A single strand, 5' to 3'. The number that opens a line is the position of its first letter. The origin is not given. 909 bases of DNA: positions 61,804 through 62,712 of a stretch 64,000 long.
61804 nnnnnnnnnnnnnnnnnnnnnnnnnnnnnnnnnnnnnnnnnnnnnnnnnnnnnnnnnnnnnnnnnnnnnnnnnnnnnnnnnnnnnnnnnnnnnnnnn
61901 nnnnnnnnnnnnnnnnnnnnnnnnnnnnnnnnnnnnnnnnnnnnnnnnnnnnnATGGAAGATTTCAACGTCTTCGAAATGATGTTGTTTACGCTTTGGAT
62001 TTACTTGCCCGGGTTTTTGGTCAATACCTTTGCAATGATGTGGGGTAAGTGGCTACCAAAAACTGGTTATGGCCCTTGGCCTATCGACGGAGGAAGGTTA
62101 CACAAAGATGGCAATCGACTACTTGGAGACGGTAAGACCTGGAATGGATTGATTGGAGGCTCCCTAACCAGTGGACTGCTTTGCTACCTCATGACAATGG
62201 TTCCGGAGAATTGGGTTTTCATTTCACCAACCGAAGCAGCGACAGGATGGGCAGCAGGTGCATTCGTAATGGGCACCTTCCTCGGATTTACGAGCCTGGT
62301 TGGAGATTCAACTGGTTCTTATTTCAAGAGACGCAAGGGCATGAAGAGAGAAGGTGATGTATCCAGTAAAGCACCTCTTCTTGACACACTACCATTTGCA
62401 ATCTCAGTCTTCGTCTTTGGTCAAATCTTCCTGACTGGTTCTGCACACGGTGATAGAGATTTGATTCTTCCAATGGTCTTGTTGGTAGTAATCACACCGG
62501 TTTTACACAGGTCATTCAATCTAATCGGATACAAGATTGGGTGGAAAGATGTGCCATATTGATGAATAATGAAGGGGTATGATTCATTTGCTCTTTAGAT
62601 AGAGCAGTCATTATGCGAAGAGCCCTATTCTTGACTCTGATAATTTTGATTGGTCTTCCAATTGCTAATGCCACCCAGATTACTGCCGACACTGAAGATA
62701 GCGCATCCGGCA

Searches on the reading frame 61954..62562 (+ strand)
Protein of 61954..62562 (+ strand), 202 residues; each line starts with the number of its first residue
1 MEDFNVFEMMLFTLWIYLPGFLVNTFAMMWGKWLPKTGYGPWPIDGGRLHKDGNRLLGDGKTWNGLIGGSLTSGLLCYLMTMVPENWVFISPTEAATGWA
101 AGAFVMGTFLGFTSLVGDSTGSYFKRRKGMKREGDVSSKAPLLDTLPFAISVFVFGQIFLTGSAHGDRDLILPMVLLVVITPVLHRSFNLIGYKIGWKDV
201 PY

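Call 44: search_protein_families(library=pfam, proteins=[window:61954-62562:+], max_evalue=0.01)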
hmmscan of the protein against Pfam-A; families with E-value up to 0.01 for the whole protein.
window:61954-62562:+ (202 aa): 2 families
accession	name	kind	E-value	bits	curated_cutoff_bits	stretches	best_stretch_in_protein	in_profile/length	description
PF01864.22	CarS-like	-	3.1e-29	102.6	22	1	7-202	2-175/175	CDP-archaeol synthase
PF01148.25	CTP_transf_1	-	2.1e-08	34.8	24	1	60-135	169-235/264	Cytidylyltransferase family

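Call 54: find_encoding_contigs(protein=window:61954-62562:+, flank=10000, max_places=2)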
Protein window:61954-62562:+ (202 aa): 16 contigs read that carry it; 2 places shown.
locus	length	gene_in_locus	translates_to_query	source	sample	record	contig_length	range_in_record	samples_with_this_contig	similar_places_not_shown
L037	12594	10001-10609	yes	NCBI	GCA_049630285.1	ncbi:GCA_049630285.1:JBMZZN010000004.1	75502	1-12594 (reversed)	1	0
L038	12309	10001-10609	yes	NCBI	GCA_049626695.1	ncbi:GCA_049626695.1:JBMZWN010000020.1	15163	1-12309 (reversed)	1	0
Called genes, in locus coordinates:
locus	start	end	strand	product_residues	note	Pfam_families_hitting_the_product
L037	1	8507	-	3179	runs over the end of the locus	PF02516:STT3, PF13715:CarbopepD_reg_2 (faint), PF13620:CarboxypepD_reg (weak)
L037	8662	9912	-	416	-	PF02844:GARS_N, PF01071:GARS_A, PF02655:ATP-grasp_3, PF08442:ATP-grasp_2 (weak), PF02222:ATP-grasp, PF07478:Dala_Dala_lig_C (weak), PF02843:GARS_C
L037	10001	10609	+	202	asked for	PF01864:CarS-like, PF01148:CTP_transf_1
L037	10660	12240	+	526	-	-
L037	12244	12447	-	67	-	-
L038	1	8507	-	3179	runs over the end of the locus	PF02516:STT3, PF13715:CarbopepD_reg_2 (faint), PF13620:CarboxypepD_reg (weak)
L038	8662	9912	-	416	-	PF02844:GARS_N, PF01071:GARS_A, PF02655:ATP-grasp_3, PF08442:ATP-grasp_2 (weak), PF02222:ATP-grasp, PF07478:Dala_Dala_lig_C (weak), PF02843:GARS_C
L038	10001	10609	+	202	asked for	PF01864:CarS-like, PF01148:CTP_transf_1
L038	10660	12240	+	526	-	-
